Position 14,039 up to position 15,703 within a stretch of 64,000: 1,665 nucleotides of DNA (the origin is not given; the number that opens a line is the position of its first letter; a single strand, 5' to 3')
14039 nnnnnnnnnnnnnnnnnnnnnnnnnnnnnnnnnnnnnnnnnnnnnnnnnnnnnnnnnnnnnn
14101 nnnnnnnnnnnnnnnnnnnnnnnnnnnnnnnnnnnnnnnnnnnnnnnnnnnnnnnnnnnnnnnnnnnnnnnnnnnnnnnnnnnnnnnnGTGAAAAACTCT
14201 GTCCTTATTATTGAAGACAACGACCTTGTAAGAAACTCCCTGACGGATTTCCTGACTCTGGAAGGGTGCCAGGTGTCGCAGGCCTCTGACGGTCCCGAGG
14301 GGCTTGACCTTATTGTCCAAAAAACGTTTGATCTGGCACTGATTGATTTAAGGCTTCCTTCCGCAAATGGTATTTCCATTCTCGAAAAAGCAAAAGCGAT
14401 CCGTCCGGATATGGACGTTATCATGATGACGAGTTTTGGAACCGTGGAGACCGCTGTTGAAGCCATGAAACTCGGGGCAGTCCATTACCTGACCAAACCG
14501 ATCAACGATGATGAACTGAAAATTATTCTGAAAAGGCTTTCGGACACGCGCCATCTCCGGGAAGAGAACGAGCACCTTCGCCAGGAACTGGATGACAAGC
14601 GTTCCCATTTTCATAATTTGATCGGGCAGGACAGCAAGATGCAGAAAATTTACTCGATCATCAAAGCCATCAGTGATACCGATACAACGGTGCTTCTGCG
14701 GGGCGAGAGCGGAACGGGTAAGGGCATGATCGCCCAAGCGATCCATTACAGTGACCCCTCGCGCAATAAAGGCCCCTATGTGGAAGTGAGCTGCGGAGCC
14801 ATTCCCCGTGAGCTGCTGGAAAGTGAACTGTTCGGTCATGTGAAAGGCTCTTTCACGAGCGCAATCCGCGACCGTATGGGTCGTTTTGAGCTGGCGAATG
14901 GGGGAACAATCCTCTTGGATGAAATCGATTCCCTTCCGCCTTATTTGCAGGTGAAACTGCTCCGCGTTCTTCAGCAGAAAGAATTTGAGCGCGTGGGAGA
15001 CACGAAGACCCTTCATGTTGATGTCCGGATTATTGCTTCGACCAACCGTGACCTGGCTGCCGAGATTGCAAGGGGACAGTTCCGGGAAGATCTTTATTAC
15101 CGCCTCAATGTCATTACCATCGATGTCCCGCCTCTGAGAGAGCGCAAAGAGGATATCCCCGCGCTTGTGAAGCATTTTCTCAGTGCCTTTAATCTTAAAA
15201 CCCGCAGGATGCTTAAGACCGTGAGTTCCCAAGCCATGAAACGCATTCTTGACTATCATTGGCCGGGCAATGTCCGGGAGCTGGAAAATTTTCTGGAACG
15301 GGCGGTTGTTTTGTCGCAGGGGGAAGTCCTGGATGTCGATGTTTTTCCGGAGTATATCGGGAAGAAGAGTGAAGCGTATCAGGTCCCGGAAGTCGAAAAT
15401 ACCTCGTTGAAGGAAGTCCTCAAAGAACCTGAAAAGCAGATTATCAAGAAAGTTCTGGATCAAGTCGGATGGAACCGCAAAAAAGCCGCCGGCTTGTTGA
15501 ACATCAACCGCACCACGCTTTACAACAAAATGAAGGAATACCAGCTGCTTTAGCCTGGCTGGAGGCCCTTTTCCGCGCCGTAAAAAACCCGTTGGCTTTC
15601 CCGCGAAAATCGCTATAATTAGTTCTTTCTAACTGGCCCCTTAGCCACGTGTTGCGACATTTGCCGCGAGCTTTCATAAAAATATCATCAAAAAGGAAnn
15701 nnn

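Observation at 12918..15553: Soluble GAF histidine kinase plus sigma-54 bEBP pair directly abutting the PEP-CTERM locus (PrsK/PrsR analogue with a different sensor)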

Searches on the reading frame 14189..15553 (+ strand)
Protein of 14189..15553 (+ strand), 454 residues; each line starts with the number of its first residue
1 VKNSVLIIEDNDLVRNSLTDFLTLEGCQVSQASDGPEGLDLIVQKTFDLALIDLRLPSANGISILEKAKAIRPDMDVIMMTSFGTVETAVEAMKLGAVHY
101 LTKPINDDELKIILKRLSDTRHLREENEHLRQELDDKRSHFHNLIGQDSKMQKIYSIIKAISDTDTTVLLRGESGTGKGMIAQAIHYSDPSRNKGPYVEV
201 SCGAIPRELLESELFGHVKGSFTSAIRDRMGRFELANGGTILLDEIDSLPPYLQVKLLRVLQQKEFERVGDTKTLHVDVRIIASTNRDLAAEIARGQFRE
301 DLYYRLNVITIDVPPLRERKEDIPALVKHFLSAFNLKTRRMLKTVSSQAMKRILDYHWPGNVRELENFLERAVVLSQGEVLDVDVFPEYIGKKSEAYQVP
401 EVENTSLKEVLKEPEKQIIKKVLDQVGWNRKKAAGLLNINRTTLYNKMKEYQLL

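Call 7: search_protein_families(library=ncbifam, proteins=[window:14189-15553:+], max_evalue=0.001)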
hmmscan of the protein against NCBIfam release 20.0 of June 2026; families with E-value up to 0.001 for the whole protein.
window:14189-15553:+ (454 aa): 116 families (the best 25 are shown)
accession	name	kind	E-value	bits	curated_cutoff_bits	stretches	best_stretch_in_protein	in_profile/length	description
NF008469.0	PRK11361.1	equivalog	1.5e-140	469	714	1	3-452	5-455/461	acetoacetate metabolism transcriptional regulator AtoC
TIGR01818.1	ntrC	equivalog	5.9e-120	401.2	558.6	1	5-450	1-462/463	nitrogen regulation protein NR(I)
TIGR02915.1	PEP_resp_reg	equivalog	5.3e-118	394.7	502.6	1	5-453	1-444/445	PEP-CTERM-box response regulator transcription factor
NF007689.0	PRK10365.1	equivalog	6.1e-116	387.8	760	1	6-448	9-439/441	sigma-54-dependent response regulator transcription factor ZraR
NF041552.1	TF_PrdR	equivalog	1.7e-114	383.2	795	1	124-452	248-577/577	sigma-54 dependent transcriptional regulator PrdR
NF041946.1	LuxO_transreg_Vib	equivalog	1.7e-113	379.9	800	1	8-452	2-461/463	quorum-sensing sigma-54 dependent transcriptional regulator LuxO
TIGR01817.1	nifA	equivalog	2e-110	370.1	528.85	1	119-386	172-438/534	nif-specific transcriptional activator NifA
NF051870.1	NAssimRespRegNtrX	equivalog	1.3e-103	347.3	600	1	4-450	3-449/452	nitrogen assimilation response regulator NtrX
NF038308.1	RNA_repair_RtcR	equivalog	4.7e-98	329.3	650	1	86-449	123-514/530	RNA repair transcriptional activator RtcR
NF011695.0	PRK15115.1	equivalog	5.7e-98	328.6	763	1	4-450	8-435/445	two-component system response regulator GlrR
NF003451.0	PRK05022.1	equivalog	1.4e-95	321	476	1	116-450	164-507/512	nitric oxide reductase transcriptional regulator NorR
NF008176.1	PRK10923.1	equivalog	2.6e-95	319.8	620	1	3-412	4-407/469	nitrogen regulation protein NR(I)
NF050807.1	TransRegFlbDCaul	equivalog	4.8e-95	319.1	750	1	25-452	23-439/454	sigma-54-dependent transcriptional regulator FlbD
NF049963.1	RespRegFlgRCampy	domain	2.2e-92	310.2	750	1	5-453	3-429/429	fla regulon two-component system response regulator FlgR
NF011958.0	PRK15429.1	equivalog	1.1e-88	298.6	830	1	122-451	359-684/692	formate hydrogenlyase transcriptional activator FlhA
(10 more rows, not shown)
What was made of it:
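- On AtoC / NtrC / ZraR (HydG) equivalogs: 469, 401.2 and 387.8 bits (call 7).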

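Call 8: search_protein_families(library=pfam, proteins=[window:14189-15553:+], max_evalue=0.01)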
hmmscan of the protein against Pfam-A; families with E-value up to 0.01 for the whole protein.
window:14189-15553:+ (454 aa): 10 families
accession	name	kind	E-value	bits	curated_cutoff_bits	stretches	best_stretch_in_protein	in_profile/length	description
PF00158.32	Sigma54_activat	-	3.1e-67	225.9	20.2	1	144-311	1-167/168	Sigma-54 interaction domain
PF00072.30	Response_reg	-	2.8e-27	95.5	30.2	1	5-113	1-109/111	Response regulator receiver domain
PF25601.1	AAA_lid_14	-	5.8e-27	93.8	27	1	317-396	1-80/87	AAA+ ATPase lid domain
PF14532.12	Sigma54_activ_2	-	2.9e-19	70.1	25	1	145-316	1-138/138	Sigma-54 interaction domain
PF02954.25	HTH_8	-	6.2e-15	55.1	22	1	412-451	3-42/42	Bacterial regulatory protein, Fis family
PF07728.20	AAA_5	-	1e-07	32.5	22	1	168-287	2-123/139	AAA domain (dynein-related subfamily)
PF00004.35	AAA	-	1.3e-05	26.1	21.2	1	168-298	1-123/131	ATPase family associated with various cellular activities (AAA)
PF18024.7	HTH_50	-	7.7e-05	22.7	27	1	405-453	2-49/50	Helix-turn-helix domain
PF13191.12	AAA_16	-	0.00086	20.3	32.6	1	144-260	2-119/167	AAA ATPase domain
PF13384.12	HTH_23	-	0.0088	16.3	24.6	0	417-446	9-36/50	Homeodomain-like domain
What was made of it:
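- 14189..15553 (+): REC-AAA+-Fis sigma-54 enhancer-binding response regulator (454 aa), GTG start overlapping the kinase stop, sigma-54 contact loop GSFTSA. Pfam and NCBIfam (calls 7, 8).
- On PrsR (TIGR02915): Pfam PF00072, PF00158, PF25601 and PF02954 (call 8).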
